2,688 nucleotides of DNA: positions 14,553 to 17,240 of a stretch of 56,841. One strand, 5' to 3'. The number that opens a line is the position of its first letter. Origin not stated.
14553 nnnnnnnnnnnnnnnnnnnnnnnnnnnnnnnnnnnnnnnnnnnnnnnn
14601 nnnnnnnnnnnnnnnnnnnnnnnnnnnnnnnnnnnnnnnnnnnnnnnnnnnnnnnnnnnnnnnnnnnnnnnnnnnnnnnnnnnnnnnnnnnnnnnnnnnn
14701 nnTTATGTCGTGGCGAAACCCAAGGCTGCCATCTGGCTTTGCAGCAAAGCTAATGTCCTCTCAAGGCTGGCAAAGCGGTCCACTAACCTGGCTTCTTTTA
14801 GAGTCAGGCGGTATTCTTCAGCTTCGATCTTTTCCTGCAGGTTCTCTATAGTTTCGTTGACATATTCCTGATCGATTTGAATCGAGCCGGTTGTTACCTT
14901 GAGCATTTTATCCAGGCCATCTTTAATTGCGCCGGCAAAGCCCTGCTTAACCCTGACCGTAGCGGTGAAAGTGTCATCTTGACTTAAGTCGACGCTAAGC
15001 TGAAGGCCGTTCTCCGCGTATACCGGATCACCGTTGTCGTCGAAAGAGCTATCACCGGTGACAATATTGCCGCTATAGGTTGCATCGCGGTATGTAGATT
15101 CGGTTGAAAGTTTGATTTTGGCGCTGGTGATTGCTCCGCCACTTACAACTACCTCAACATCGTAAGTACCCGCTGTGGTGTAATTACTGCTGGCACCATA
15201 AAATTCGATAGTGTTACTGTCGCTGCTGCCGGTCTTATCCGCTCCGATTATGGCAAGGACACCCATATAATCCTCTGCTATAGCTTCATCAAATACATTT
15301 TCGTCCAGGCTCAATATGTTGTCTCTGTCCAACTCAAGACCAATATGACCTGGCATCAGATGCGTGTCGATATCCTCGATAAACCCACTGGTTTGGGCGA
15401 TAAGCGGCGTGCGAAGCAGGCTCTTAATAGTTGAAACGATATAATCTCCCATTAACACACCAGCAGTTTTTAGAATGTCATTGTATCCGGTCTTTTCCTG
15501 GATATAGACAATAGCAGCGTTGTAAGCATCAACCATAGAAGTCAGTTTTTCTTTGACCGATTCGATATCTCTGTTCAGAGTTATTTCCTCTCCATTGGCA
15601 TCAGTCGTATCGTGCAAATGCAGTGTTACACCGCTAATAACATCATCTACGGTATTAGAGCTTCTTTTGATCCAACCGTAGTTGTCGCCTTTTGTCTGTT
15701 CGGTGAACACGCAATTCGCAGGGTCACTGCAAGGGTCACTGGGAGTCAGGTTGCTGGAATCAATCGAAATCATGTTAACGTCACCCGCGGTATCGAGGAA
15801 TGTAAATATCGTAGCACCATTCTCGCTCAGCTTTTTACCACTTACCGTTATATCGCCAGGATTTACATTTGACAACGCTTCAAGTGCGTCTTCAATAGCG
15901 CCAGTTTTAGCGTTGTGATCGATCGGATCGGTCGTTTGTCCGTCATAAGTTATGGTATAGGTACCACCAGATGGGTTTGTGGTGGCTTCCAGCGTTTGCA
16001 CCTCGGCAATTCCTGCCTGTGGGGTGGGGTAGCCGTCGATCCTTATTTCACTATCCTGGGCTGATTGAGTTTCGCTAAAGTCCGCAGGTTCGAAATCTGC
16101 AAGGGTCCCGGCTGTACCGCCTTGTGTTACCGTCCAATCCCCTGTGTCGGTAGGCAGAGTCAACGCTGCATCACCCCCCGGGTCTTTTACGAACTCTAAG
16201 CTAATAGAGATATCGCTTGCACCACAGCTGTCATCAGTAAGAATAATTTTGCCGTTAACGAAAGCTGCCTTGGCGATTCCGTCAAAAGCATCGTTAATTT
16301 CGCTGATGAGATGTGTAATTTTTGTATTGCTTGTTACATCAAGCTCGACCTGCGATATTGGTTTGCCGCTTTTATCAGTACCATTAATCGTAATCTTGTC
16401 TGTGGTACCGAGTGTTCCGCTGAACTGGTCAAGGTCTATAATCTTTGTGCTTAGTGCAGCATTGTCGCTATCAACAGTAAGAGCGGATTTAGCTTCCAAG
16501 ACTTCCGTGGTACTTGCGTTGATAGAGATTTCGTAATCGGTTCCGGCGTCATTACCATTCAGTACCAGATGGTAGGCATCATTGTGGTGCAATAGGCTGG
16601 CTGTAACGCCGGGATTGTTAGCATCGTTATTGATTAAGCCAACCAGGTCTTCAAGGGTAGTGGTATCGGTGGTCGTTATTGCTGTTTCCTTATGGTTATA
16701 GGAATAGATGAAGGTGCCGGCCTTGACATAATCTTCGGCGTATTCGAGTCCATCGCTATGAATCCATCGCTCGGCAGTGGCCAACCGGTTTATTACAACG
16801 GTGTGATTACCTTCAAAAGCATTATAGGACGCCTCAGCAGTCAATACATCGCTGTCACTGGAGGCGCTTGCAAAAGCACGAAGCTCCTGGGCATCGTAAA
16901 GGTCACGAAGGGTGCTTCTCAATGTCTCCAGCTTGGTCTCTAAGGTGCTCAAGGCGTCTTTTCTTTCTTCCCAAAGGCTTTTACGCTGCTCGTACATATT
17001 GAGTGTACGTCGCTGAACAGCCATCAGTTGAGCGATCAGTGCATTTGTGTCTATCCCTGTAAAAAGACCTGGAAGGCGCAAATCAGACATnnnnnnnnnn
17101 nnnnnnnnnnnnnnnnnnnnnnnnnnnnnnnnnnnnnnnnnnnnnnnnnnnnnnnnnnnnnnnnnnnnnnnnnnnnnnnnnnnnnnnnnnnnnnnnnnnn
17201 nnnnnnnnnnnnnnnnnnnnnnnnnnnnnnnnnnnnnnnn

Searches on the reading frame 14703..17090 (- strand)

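Call 35: search_protein_families(library=pfam, proteins=[window:14703-17090:-], max_evalue=0.00001)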
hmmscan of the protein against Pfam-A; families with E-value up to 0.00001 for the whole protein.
window:14703-17090:- (795 aa): 2 families
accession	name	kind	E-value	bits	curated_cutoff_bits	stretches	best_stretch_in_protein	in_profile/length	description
PF07195.17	FliD_C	-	8.1e-36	124.1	25.4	1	474-782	13-233/236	Flagellar hook-associated protein 2 C-terminus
PF02465.23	FliD_N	-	1.9e-21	76.9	24.8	1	11-106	1-96/97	Flagellar hook-associated protein 2 N-terminus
